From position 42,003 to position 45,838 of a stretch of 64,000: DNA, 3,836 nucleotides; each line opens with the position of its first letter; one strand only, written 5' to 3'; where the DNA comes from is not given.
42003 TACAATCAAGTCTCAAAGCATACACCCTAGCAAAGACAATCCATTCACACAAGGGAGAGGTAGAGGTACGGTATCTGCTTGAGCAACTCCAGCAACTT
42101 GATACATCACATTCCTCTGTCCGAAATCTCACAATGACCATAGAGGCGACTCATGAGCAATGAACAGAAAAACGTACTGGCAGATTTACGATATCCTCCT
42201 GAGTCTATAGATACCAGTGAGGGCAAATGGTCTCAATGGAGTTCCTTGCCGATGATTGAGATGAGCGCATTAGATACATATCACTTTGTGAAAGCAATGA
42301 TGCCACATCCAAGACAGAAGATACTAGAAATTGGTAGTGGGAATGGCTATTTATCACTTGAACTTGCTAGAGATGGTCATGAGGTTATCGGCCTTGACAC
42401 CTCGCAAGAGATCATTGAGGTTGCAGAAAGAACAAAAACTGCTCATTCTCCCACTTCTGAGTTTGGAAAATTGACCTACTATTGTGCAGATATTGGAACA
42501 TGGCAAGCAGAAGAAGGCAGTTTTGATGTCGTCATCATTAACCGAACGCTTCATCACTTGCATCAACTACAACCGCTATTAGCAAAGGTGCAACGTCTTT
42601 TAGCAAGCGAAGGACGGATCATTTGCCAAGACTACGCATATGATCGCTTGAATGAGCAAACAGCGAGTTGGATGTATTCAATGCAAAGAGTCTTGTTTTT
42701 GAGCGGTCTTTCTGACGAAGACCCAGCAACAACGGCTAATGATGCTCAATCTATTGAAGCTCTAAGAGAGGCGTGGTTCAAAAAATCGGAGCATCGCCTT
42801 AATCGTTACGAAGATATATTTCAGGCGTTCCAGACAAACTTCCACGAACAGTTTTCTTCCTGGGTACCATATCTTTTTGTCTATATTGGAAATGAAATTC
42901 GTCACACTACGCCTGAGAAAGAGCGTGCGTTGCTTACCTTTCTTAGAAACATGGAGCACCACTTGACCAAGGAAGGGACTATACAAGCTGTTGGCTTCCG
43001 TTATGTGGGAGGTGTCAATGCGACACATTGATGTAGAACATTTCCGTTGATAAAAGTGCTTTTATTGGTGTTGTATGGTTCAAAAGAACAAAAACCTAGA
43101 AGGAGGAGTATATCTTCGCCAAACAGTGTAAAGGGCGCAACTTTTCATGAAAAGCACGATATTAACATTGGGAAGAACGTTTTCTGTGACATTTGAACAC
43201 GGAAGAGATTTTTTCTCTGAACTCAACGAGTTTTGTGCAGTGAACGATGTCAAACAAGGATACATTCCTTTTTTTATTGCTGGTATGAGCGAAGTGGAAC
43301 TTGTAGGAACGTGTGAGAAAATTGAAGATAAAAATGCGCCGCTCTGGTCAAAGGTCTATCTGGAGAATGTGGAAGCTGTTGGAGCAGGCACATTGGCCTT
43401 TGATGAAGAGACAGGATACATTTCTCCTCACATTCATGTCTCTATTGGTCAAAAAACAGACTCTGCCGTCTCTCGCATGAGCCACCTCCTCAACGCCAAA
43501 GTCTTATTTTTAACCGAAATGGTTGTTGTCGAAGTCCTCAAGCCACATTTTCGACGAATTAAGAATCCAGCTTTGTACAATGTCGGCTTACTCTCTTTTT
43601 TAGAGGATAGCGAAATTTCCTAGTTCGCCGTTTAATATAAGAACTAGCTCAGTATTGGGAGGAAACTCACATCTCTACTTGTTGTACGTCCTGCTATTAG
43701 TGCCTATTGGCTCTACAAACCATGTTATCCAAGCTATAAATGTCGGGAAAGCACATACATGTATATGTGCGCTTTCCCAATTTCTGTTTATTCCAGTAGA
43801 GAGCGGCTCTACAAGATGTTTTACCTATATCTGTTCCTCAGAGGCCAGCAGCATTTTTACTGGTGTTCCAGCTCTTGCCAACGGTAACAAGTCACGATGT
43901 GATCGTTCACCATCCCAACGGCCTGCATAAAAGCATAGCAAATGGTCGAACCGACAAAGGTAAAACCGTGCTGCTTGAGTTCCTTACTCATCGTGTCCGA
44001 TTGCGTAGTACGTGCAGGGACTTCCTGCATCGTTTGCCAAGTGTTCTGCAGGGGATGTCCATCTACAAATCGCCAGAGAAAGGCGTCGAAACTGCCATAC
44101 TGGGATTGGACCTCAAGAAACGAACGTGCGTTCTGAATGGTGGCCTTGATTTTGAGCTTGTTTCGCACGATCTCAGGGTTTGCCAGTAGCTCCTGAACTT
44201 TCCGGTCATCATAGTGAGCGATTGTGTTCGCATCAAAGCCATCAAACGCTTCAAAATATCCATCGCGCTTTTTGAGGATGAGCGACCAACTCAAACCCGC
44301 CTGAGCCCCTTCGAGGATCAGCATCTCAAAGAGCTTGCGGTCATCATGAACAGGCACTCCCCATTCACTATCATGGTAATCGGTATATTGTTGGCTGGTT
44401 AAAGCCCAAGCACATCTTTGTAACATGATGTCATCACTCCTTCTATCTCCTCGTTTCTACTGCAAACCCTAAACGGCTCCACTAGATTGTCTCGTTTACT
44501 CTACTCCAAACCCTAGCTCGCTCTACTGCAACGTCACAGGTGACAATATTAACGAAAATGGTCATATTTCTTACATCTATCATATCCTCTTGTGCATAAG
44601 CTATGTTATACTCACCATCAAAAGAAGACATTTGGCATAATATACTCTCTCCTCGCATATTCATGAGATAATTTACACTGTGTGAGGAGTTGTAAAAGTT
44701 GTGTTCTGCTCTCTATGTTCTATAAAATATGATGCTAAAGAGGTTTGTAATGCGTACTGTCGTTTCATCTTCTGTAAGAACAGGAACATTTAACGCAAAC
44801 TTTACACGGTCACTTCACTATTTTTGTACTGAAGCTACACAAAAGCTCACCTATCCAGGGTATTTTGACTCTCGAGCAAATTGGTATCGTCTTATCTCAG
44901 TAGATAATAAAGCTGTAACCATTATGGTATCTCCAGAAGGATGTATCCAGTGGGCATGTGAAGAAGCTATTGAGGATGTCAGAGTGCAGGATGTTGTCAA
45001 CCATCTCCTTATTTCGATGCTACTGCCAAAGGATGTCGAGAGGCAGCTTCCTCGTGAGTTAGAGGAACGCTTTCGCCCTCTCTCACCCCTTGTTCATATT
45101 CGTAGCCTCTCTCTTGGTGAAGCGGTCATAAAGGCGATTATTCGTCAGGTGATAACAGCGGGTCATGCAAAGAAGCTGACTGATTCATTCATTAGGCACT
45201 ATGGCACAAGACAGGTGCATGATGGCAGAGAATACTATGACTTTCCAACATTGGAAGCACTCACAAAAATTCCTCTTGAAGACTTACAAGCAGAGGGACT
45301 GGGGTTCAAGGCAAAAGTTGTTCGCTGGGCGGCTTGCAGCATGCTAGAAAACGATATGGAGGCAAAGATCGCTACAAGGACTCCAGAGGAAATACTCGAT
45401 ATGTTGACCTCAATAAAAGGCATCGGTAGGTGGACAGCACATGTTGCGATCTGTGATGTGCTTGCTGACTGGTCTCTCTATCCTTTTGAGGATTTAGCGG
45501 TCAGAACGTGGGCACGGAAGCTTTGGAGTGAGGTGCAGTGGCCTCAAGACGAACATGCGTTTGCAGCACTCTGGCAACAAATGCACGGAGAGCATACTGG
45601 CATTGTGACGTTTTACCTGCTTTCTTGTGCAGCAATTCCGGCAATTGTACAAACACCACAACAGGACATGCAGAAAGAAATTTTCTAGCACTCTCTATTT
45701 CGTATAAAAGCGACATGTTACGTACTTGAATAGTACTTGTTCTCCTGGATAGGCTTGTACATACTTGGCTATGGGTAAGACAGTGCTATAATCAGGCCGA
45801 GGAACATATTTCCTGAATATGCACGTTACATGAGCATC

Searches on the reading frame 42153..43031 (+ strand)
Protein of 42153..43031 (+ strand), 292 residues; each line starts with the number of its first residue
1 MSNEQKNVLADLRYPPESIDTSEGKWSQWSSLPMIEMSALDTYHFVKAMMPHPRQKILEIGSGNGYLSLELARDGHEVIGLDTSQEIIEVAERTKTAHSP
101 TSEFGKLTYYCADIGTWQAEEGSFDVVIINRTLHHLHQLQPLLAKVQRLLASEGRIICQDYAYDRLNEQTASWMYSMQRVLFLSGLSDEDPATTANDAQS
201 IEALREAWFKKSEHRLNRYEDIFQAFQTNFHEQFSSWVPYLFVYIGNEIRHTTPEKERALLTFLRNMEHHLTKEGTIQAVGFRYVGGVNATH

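Call 41: search_protein_families(library=pfam, proteins=[window:42153-43031:+], max_evalue=0.001)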
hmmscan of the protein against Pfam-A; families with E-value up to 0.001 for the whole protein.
window:42153-43031:+ (292 aa): 10 families
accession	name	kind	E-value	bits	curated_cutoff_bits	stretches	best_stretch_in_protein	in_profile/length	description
PF08241.18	Methyltransf_11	-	6.9e-19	68.7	21.2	1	58-158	1-95/95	Methyltransferase domain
PF13847.12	Methyltransf_31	-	1.5e-18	67.3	27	1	53-174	3-126/145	Methyltransferase domain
PF13649.12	Methyltransf_25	-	2e-18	67.3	27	1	57-154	1-97/97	Methyltransferase domain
PF08242.18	Methyltransf_12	-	3.7e-16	60.1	30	1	58-156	1-98/98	Methyltransferase domain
PF13489.12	Methyltransf_23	-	3.8e-14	53.2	27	1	53-178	22-137/164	Methyltransferase domain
PF05175.20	MTS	-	1e-08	35.5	23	1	45-157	23-137/170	Methyltransferase small domain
PF01209.24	Ubie_methyltran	-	6e-06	26.2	20.1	1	46-168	40-161/233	ubiE/COQ5 methyltransferase family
PF13679.12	Methyltransf_32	-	2.6e-05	24.7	27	1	47-99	14-77/143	Methyltransferase domain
PF05724.17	TPMT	-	0.00029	21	26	1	43-127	27-120/218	Thiopurine S-methyltransferase (TPMT)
PF01135.25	PCMT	-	0.00081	19.7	20.3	0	52-128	72-147/210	Protein-L-isoaspartate(D-aspartate) O-methyltransferase (PCMT)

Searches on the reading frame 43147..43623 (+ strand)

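Call 41: search_protein_families(library=pfam, proteins=[window:43147-43623:+], max_evalue=0.001)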
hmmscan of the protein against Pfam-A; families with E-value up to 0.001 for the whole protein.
window:43147-43623:+ (158 aa): 1 family
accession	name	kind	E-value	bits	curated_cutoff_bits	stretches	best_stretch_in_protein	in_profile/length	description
PF03479.20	PCC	-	8.3e-11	42.7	25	1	10-130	1-115/117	Plants and Prokaryotes Conserved (PCC) domain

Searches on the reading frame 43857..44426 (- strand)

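Call 41: search_protein_families(library=pfam, proteins=[window:43857-44426:-], max_evalue=0.001)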
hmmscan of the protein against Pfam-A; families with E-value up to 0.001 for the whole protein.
window:43857-44426:- (189 aa): 1 family
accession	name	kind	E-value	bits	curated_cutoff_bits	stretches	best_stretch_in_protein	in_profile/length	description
PF03352.18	Adenine_glyco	-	1.4e-82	276.3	25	1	7-182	1-176/177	Methyladenine glycosylase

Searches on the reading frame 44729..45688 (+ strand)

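Call 41: search_protein_families(library=pfam, proteins=[window:44729-45688:+], max_evalue=0.001)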
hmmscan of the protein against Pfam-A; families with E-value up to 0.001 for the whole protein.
window:44729-45688:+ (319 aa): 1 family
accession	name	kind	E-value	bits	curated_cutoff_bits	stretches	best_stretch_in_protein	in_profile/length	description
PF00730.31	HhH-GPD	-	9.7e-05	23.1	26.2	1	134-283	1-104/108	HhH-GPD superfamily base excision DNA repair protein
